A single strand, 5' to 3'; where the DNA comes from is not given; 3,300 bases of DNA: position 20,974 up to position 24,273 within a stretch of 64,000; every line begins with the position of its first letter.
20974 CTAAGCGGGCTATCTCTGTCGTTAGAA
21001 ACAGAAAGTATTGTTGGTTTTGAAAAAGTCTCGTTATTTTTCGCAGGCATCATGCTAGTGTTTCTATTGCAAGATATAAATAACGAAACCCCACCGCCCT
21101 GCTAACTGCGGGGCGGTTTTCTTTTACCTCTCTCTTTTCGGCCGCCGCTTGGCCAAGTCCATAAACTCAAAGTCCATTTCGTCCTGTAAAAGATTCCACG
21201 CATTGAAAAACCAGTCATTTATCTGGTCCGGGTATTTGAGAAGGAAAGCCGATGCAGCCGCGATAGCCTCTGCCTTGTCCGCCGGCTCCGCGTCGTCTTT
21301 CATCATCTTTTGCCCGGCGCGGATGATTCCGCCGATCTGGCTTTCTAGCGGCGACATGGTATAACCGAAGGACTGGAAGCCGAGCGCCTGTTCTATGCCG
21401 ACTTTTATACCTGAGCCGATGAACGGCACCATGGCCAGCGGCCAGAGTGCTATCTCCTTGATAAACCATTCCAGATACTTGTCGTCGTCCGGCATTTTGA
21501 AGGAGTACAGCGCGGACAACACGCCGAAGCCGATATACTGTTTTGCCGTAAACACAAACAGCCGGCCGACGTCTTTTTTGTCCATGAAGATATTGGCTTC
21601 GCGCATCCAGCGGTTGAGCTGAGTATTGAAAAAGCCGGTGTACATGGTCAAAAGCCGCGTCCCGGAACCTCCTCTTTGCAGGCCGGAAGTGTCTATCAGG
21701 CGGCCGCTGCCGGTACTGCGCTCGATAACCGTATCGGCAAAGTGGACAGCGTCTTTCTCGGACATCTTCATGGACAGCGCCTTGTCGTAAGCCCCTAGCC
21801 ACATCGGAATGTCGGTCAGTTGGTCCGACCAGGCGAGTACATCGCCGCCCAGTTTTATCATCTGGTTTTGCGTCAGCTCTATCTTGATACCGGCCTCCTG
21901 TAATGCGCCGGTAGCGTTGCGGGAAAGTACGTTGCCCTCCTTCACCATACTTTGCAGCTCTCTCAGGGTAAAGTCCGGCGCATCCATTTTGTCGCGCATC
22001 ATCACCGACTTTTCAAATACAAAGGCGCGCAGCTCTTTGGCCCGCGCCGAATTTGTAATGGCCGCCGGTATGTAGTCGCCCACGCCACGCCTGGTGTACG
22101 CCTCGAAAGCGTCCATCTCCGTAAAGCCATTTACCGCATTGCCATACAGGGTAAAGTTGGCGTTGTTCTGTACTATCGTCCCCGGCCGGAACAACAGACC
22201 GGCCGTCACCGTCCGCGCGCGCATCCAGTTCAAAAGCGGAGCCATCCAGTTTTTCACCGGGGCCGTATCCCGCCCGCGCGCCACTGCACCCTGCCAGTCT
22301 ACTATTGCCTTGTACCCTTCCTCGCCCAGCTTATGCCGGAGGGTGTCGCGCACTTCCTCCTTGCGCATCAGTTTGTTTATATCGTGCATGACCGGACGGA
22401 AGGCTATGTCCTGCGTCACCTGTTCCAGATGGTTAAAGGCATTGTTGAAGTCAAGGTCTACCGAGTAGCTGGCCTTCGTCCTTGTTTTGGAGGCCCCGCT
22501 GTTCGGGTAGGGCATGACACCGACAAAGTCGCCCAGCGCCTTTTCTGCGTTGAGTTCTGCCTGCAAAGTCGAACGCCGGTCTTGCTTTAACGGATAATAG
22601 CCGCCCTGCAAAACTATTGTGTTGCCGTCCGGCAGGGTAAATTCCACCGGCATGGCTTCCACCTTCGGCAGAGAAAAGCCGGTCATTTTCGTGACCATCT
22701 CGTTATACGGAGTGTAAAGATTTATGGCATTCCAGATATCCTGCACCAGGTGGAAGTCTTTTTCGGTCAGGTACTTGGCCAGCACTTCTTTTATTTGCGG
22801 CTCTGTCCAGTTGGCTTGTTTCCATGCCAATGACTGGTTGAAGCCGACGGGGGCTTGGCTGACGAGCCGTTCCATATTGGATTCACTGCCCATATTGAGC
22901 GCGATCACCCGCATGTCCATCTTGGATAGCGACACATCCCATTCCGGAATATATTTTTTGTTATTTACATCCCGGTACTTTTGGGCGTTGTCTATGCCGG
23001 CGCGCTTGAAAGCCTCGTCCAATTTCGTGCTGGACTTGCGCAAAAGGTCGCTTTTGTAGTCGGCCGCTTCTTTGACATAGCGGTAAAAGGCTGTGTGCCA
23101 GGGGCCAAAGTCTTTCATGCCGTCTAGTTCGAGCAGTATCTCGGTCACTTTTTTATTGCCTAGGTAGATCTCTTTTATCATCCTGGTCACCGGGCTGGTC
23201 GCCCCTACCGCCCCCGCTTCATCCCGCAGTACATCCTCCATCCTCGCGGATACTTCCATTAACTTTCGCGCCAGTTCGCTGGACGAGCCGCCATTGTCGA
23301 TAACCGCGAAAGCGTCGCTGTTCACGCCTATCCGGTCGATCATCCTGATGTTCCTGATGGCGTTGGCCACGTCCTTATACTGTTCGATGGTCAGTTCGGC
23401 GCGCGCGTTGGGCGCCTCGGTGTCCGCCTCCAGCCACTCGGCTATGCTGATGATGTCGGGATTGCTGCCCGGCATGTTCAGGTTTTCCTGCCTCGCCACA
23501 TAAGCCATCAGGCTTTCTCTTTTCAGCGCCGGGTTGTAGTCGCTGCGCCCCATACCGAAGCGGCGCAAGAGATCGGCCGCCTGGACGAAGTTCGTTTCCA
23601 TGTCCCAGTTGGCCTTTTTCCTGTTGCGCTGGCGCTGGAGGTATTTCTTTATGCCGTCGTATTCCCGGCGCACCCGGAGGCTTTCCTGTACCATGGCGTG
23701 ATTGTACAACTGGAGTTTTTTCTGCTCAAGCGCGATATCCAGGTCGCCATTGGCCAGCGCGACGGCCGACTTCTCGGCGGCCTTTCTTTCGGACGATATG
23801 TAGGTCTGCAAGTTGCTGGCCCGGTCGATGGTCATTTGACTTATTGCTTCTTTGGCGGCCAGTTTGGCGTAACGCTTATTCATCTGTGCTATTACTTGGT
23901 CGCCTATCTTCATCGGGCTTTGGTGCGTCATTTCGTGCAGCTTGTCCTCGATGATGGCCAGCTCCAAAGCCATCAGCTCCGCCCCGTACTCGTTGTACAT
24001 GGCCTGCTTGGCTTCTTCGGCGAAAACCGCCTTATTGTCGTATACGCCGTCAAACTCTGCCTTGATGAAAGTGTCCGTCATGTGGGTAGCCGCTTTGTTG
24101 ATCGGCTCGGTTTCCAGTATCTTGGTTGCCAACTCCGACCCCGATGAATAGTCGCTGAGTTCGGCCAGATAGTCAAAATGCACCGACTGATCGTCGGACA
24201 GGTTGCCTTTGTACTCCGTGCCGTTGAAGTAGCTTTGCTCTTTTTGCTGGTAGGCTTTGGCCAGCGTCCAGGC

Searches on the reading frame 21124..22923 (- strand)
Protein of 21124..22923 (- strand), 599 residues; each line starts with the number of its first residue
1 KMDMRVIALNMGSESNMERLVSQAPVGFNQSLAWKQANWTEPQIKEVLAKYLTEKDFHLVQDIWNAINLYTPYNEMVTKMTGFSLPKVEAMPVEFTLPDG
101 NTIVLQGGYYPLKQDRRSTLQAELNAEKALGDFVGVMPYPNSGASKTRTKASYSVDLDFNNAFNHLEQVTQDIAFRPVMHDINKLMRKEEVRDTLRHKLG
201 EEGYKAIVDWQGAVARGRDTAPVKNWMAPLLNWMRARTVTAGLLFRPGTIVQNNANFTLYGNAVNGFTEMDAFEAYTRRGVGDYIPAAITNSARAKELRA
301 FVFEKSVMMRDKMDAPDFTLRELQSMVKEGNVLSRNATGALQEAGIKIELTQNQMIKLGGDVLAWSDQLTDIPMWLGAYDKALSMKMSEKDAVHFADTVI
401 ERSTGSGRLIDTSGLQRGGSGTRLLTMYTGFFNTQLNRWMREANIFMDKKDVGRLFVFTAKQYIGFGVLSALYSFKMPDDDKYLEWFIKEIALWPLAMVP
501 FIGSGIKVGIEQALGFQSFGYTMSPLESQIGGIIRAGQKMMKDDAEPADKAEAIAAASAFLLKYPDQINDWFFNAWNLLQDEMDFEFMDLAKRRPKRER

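Call 15: find_related_loci(query=window:21124-22623:-, collection=viral_contigs, flank=8000)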
Query window:21124-22623:- (499 aa) in viral_contigs; peptide patterns used: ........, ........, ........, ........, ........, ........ (x = any residue, [..] = any of these).
5 stretches matched a pattern, but none encodes a relative of the query by tblastn (E <= 1e-3).

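Call 25: find_homologous_proteins(query=window:21124-22923:-, max_evalue=1e-10)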
Query window:21124-22923:- (599 aa): 6 proteins with E <= 1e-10 among 8000 candidates.
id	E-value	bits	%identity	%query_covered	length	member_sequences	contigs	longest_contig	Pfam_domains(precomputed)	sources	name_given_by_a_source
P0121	6.7e-199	680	52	99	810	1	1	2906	-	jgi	jgi:hypothetical protein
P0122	6.4e-188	644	50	99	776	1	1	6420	-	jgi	jgi:hypothetical protein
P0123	1.7e-116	408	52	60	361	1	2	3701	-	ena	-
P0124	2.4e-78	282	32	99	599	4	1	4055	-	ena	-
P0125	1.9e-75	273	31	99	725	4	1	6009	-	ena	-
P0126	9.1e-71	257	31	99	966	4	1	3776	-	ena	-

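Call 26: find_encoding_contigs(protein=P0122, flank=8000, max_places=3)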
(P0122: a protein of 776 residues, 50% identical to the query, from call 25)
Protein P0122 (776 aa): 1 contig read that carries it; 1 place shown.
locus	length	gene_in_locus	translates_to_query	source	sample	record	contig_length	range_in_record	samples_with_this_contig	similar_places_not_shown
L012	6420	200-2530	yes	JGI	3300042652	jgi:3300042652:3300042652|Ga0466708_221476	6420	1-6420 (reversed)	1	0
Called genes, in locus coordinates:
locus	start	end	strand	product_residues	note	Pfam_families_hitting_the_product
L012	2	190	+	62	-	?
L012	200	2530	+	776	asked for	-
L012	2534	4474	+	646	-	-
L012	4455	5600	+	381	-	PF04055:Radical_SAM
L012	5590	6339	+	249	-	-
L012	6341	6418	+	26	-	?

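Call 27: find_encoding_contigs(protein=P0123, flank=8000, max_places=3)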
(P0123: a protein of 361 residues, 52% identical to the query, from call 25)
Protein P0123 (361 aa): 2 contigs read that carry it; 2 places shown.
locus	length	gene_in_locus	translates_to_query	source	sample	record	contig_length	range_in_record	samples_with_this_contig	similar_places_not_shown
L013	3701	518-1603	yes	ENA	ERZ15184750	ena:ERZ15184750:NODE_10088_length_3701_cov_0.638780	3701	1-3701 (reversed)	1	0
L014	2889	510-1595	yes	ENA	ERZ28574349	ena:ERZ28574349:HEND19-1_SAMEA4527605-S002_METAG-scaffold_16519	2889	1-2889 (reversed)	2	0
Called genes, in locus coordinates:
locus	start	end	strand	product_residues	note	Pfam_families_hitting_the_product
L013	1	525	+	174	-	?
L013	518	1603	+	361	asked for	-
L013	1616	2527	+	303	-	-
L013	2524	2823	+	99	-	-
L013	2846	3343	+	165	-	-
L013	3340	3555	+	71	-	-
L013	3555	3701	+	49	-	?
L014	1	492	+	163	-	?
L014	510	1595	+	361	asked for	-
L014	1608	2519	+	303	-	-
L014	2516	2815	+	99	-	-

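Call 29: find_related_loci(query=A1, collection=genome_contigs, flank=10000)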
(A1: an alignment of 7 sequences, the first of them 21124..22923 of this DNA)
Query A1 (599 aa) in genome_contigs; peptide patterns used: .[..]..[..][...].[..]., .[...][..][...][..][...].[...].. (x = any residue, [..] = any of these).
29 stretches matched a pattern; 6 encode a relative of the query (tblastn E <= 1e-3); 6 distinct loci.
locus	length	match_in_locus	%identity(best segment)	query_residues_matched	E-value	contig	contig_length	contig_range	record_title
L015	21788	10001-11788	47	4-599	1e-179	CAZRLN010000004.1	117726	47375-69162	MAG TPA_asm: uncultured Veillonellaceae bacterium isolate SRP216815_co1_133 genome assembly, contig: NODE_189_length_117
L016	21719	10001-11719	46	1-590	2e-160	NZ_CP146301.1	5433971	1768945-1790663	Sporomusa ovata DSM 2662 chromosome, complete genome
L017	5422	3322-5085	38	7-599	1e-124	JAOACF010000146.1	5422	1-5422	MAG: Negativicutes bacterium isolate SKW2 NODE_145_length_5422_cov_3.828064, whole genome shotgun sequence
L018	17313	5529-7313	31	9-599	6e-85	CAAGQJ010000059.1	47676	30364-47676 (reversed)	MAG TPA_asm: Bacilli bacterium, isolate HGM10836, WGS project CAAGQJ010000000 data, contig: SRS820617_35_k75_308816, who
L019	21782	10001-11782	30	10-599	3e-80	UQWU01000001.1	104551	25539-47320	uncultured Phascolarctobacterium sp. isolate UMGS717 genome assembly, contig: NODE_66_length_104551_cov_9.49242, whole g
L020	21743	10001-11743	33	9-599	4e-94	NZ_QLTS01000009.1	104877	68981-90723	Phascolarctobacterium faecium DSM 14760 Ga0215641_109, whole genome shotgun sequence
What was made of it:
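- Tried and rejected: Host identity therefore rests on related prophages only (call 29).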

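Call 69: search_protein_families(library=pfam, proteins=[L020:13227-14141:+, L020:14681-15214:+, L020:12363-12845:+], max_evalue=0.01)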
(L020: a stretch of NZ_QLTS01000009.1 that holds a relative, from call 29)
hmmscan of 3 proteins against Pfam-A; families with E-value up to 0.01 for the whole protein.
L020:13227-14141:+ (304 aa): 1 family
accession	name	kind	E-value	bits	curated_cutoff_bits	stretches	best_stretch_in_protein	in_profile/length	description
PF09669.15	Phage_pRha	-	2.4e-25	89.4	29.9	1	10-98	2-90/91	Phage regulatory protein Rha (Phage_pRha)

L020:14681-15214:+ (177 aa): 2 families
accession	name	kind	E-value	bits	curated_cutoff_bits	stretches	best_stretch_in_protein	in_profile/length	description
PF03374.19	ANT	-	4.9e-30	104.5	25.3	1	68-167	2-107/108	Phage antirepressor protein KilAC domain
PF19194.5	DUF5869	-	0.0044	17.3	25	1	88-147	50-105/159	Family of unknown function (DUF5869)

L020:12363-12845:+ (160 aa): 0 families

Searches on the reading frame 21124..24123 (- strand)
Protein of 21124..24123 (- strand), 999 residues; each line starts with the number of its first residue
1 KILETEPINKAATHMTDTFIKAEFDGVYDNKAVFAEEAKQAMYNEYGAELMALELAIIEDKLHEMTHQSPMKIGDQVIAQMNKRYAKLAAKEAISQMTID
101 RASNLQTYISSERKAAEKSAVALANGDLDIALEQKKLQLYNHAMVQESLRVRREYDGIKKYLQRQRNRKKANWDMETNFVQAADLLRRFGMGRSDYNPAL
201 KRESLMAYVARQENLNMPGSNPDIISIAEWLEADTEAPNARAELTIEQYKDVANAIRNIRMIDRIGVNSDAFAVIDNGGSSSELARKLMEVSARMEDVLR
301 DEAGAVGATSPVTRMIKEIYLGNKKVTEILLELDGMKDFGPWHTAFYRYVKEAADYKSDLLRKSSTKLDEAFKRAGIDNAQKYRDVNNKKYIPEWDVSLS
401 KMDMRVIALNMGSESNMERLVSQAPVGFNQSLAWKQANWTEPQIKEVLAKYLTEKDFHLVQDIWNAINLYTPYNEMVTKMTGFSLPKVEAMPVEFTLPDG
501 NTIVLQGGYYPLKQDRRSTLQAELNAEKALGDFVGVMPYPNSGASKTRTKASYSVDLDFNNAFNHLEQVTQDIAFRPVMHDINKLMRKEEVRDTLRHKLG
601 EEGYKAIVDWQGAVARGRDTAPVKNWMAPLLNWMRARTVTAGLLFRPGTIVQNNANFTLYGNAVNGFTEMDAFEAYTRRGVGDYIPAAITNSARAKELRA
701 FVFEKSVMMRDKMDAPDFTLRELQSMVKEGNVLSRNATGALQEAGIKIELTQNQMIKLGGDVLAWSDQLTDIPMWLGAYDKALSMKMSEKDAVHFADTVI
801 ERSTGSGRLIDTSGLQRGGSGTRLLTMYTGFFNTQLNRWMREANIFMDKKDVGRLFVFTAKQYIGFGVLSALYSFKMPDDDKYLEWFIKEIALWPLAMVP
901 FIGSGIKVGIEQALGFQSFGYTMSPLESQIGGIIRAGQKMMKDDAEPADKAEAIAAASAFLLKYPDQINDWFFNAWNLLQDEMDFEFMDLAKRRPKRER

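Call 22: search_dna_similar(query=window:21124-24123:-, collection=phages, mode=protein, max_rows=30)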
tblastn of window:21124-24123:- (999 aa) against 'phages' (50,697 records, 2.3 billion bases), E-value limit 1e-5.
Records with a match: 47; places in all: 47; records where one place covers at least 80% of the query: 29.
Best place of each record, by identity: <60% 47.
By first word of the organism name: Xanthomonas 15; Caudoviricetes 6; Vibrio 6; Bordetella 5; Pseudomonas 5; Caulobacter 4; Cobetia 1; Xylella 1; Nostoc 1; Microcystis 1; and 2 more.
By host as written in the record: - 17; Xanthomonas albilineans CFBP2523 6; Xanthomonas citri 4; Caulobacter vibrioides CB15 3; Vibrio splendidus 3; Bordetella bronchiseptica 2; Pseudomonas fluorescens UFV 041 2; Cobetia marina DSMZ4741 1; and 9 more.
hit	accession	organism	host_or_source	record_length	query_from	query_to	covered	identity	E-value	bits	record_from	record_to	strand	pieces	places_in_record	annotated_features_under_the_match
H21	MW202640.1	Caudoviricetes sp.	Manatee Spring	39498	1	892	89%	26.4%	9e-48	192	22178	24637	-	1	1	crystallin beta/gamma motif-containing protein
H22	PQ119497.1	Cobetia phage Carin1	Cobetia marina DSMZ4741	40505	30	925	90%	26.0%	9e-54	211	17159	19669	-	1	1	hypothetical protein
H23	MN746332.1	Caulobacter phage SR18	Caulobacter vibrioides CB15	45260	76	892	82%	25.0%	2e-37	159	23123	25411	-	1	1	hypothetical protein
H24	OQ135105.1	Caulobacter phage BL94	Caulobacter vibrioides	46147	76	892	82%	25.0%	2e-37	159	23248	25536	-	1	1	BL94_gp037c: lysis protein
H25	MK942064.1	Caulobacter phage Jess A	Caulobacter vibrioides CB15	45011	76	892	82%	25.0%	2e-37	159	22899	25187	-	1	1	lysis protein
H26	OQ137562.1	Caulobacter phage RapA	Caulobacter vibrioides CB15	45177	76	892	82%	25.0%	2e-37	159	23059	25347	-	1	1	RapA_gp039c: lysis protein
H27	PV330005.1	Bordetella phage vB_BbrP_003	Bordetella bronchiseptica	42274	1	837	84%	24.0%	8e-42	173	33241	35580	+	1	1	hypothetical protein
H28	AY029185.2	Bordetella phage BPP-1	-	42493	1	837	84%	24.0%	9e-42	173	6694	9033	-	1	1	bbp10: Bbp10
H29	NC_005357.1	Bordetella phage BPP-1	Bordetella bronchiseptica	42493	1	837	84%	24.0%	9e-42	173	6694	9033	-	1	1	crystallin beta/gamma motif-containing protein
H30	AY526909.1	Bordetella phage BIP-1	-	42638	1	837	84%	24.0%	9e-42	173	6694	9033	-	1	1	none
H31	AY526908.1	Bordetella phage BMP-1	-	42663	1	837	84%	24.0%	9e-42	173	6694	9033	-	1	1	none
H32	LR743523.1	Xylella phage Usme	Phage obtained on X. albilineans after ...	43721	13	920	91%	21.7%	1e-19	101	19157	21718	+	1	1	Phage protein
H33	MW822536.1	Xanthomonas phage Usaquen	Xanthomonas albilineans CFBP2523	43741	13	920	91%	21.7%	1e-19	101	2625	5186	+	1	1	hypothetical protein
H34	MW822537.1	Xanthomonas phage Alcala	Xanthomonas albilineans CFBP2523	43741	13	920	91%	21.7%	1e-19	101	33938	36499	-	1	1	hypothetical protein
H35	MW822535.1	Xanthomonas phage Bolivar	Xanthomonas albilineans CFBP2523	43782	13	920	91%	21.7%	1e-19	101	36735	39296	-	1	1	hypothetical protein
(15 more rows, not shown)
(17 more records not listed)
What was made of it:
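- Closest known: Salmonella phage P22 sieA + immI. Different: The phage is BPP-1-like in a probable Negativicutes host (calls 22, 29).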

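Call 23: get_annotated_region(hit=H29, flank=8000)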
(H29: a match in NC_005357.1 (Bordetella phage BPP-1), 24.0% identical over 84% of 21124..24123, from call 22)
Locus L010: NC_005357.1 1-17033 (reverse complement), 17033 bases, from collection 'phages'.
description: Bordetella phage BPP-1, complete genome.
organism: Bordetella phage BPP-1 (NCBI taxid 2885909)
taxonomy: Viruses; Duplodnaviria; Heunggongvirae; Uroviricota; Caudoviricetes; Rauchvirus; Rauchvirus BPP1
host: Bordetella bronchiseptica; source: -; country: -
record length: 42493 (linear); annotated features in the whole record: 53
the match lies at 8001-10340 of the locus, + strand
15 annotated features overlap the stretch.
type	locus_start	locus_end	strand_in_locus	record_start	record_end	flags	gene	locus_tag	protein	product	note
CDS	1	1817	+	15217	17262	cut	-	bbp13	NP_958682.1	tail protein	-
CDS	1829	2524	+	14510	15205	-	-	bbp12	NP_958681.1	internal virion protein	-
CDS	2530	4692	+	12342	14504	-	-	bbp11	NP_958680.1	endolysin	contains a soluble transglycosylase and is encoded in the structural gene cassette of some Bordetella phages. This ...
CDS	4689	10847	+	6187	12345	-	-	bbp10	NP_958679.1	crystallin beta/gamma motif-containing protein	part of the structural protein cassette.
CDS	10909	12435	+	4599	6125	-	-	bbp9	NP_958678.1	tail protein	putative tail fiber protein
CDS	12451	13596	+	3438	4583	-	mtd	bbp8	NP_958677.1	tail protein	major tropism determinant; Mtd; receptor binding protein of a group of closely related Bordetella phages. Part of the ...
repeat_region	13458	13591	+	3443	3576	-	mtd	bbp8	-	-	variable region 1; VR1; element of tropism switching cassette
CDS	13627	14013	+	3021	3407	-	-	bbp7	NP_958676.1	Avd protein of DGR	-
repeat_region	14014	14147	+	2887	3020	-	-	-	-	-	template repeat; TR; element of tropism-switching cassette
CDS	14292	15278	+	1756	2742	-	brt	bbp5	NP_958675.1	Reverse transcriptase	Brt; Bordetella reverse transcriptase; element of tropism-switching cassette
CDS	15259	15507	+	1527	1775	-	-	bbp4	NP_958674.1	hypothetical protein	-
CDS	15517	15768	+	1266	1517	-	-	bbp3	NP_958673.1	hypothetical protein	-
CDS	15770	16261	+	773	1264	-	-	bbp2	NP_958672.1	endolysin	-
CDS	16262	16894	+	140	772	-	-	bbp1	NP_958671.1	Bbp1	-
misc_feature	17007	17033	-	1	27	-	-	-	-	-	phage attachment site; identical to 3' region of His-tRNA of Bordetella pertussis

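Call 24: get_annotated_region(hit=H22, flank=8000)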
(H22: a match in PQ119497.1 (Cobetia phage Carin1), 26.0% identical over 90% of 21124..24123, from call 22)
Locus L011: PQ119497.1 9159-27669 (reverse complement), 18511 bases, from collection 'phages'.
description: Cobetia phage Carin1, complete genome.
organism: Cobetia phage Carin1 (NCBI taxid 3241087)
taxonomy: Viruses; Duplodnaviria; Heunggongvirae; Uroviricota; Caudoviricetes
host: Cobetia marina DSMZ4741; source: marine waters; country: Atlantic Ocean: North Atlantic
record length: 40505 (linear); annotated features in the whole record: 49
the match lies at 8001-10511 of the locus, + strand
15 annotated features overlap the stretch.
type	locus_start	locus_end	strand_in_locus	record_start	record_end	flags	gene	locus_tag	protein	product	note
CDS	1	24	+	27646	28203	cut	-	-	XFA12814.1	hypothetical protein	gp34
CDS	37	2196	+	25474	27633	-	-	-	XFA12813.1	putative lysozyme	gp33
CDS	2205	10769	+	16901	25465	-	-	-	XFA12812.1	hypothetical protein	gp32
CDS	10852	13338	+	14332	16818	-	-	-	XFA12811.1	EPS depolymerase Dpo31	gp31; structurally identified and validated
CDS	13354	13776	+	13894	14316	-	-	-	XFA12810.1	hypothetical protein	gp30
CDS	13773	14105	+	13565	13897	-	-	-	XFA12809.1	hypothetical protein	gp29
CDS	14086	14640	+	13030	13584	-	-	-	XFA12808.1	putative N-acetylmuramoyl-L-alanine amidase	gp28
CDS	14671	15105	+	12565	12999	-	-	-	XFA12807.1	hypothetical protein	gp27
CDS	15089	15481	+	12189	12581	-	-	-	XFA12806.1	hypothetical protein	gp26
CDS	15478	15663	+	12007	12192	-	-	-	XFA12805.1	hypothetical protein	gp25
CDS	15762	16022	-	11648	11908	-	-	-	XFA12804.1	hypothetical protein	gp24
CDS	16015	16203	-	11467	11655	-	-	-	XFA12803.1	hypothetical protein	gp23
CDS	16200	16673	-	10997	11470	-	-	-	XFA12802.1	hypothetical protein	gp22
CDS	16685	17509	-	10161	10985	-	-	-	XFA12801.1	putative recombinase RecT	gp21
CDS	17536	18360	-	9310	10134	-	-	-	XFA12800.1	putative exonuclease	gp20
